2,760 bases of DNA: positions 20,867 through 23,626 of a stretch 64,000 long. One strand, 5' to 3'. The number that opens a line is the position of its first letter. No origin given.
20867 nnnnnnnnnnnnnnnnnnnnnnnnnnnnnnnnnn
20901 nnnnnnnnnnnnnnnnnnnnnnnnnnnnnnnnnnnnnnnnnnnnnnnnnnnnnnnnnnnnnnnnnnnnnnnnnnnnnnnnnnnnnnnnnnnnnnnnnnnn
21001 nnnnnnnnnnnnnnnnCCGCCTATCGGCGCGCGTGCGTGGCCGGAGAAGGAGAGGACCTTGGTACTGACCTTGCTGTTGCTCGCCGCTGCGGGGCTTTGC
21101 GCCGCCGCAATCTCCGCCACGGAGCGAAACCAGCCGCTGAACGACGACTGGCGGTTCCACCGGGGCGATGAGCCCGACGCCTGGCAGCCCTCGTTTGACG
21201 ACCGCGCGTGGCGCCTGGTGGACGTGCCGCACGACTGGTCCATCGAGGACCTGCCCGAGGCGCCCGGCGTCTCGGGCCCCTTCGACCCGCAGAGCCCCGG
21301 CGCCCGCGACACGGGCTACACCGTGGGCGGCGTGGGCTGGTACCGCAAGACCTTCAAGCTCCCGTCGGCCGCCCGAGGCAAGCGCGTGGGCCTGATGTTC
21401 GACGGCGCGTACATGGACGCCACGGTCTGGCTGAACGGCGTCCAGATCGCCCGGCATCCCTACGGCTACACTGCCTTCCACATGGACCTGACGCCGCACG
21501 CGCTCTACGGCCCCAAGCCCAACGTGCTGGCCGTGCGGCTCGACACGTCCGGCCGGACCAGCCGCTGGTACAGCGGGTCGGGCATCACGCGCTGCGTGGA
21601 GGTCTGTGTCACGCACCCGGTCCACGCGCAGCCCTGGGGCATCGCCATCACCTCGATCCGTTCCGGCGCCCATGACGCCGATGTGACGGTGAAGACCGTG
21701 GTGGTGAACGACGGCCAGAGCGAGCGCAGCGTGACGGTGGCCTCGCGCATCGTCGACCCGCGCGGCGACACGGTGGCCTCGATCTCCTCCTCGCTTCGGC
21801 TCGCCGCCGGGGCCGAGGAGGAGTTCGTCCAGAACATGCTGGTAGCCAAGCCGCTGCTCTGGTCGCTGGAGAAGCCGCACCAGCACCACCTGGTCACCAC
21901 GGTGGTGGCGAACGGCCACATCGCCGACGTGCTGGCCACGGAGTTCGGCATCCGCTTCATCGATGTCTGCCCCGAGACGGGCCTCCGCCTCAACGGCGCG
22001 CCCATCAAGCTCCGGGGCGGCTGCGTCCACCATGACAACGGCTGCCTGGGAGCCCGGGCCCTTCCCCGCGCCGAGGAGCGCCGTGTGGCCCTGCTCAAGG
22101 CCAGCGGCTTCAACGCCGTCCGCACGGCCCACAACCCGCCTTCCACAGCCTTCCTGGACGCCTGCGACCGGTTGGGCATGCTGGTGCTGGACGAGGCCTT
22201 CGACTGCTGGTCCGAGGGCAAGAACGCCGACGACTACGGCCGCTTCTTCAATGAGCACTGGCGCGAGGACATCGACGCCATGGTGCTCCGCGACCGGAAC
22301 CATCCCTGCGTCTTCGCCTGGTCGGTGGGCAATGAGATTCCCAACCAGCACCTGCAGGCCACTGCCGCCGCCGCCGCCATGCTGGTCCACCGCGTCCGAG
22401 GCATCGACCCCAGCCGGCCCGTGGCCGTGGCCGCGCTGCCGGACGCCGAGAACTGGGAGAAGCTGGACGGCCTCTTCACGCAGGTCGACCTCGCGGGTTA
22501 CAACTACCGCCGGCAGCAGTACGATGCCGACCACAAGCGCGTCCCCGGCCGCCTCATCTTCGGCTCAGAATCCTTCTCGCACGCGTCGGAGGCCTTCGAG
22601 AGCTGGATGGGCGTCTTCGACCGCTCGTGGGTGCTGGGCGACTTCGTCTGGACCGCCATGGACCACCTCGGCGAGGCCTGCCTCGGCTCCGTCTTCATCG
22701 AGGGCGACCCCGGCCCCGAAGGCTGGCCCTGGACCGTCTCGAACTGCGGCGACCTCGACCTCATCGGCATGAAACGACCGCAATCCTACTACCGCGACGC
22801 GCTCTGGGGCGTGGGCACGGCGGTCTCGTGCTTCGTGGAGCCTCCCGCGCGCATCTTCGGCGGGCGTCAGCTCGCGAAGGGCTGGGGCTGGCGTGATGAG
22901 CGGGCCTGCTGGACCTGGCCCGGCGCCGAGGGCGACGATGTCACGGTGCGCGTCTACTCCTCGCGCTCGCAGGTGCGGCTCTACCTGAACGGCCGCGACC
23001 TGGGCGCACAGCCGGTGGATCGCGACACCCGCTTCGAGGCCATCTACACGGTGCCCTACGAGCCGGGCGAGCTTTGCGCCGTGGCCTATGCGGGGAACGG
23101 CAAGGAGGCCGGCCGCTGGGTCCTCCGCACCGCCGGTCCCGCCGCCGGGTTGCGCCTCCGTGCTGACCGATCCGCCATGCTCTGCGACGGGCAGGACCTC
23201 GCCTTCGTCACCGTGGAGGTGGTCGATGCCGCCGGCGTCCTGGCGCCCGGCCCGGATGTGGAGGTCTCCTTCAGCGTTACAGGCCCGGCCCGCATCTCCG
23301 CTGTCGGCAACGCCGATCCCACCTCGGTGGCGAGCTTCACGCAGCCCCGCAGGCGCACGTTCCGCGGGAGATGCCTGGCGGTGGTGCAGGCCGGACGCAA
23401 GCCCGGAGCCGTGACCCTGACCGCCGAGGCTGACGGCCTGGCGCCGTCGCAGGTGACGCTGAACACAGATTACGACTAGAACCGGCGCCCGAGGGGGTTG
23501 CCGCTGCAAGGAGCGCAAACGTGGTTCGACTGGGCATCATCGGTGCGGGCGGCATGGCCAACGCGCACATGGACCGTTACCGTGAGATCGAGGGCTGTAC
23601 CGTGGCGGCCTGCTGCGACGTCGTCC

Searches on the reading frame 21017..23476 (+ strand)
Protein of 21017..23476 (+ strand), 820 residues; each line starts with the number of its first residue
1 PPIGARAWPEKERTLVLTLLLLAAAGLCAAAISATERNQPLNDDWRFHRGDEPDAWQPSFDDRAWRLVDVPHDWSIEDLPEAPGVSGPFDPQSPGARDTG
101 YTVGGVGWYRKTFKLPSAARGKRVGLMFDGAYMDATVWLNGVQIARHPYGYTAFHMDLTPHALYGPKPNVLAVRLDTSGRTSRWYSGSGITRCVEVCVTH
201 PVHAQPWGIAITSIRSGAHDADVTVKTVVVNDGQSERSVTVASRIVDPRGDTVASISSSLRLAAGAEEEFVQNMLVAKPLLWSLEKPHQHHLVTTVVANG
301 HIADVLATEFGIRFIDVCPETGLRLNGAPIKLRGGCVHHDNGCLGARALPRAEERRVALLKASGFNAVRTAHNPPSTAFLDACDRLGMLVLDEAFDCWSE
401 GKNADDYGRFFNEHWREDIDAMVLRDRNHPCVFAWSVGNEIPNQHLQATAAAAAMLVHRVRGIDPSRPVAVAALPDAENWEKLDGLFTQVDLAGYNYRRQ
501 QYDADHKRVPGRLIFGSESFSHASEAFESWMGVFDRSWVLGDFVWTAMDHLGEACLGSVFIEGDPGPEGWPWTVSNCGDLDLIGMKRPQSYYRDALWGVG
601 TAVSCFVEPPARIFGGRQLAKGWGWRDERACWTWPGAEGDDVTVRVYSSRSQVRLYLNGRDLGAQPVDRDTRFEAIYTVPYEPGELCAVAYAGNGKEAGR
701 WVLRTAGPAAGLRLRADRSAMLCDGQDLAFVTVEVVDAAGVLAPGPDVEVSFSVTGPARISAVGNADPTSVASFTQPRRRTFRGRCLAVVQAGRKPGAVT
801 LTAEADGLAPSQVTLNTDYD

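Call 44: search_protein_families(library=pfam, proteins=[window:21017-23476:+], max_evalue=0.00001)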
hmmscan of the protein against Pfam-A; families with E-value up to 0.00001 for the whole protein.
window:21017-23476:+ (820 aa): 6 families
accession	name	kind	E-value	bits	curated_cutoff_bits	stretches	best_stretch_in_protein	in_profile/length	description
PF18565.7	Glyco_hydro2_C5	-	3.6e-34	117.1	32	1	712-814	1-103/103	Glycoside hydrolase family 2 C-terminal domain 5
PF02836.23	Glyco_hydro_2_C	-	2.1e-21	76.8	21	1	323-471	8-160/302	Glycosyl hydrolases family 2, TIM barrel domain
PF02837.24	Glyco_hydro_2_N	-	8.8e-19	68.5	28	1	41-196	4-165/169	Glycosyl hydrolases family 2, sugar binding domain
PF16355.11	DUF4982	-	9.6e-17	61.1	23.9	1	639-698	1-60/61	Domain of unknown function (DUF4982)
PF00703.27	Glyco_hydro_2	-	2e-13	51.5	23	1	211-313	8-109/109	Glycosyl hydrolases family 2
PF22666.2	Glyco_hydro_2_N2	-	7.6e-06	26.5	27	0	108-177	51-119/167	Glycosyl hydrolase 2 galactose-binding domain-like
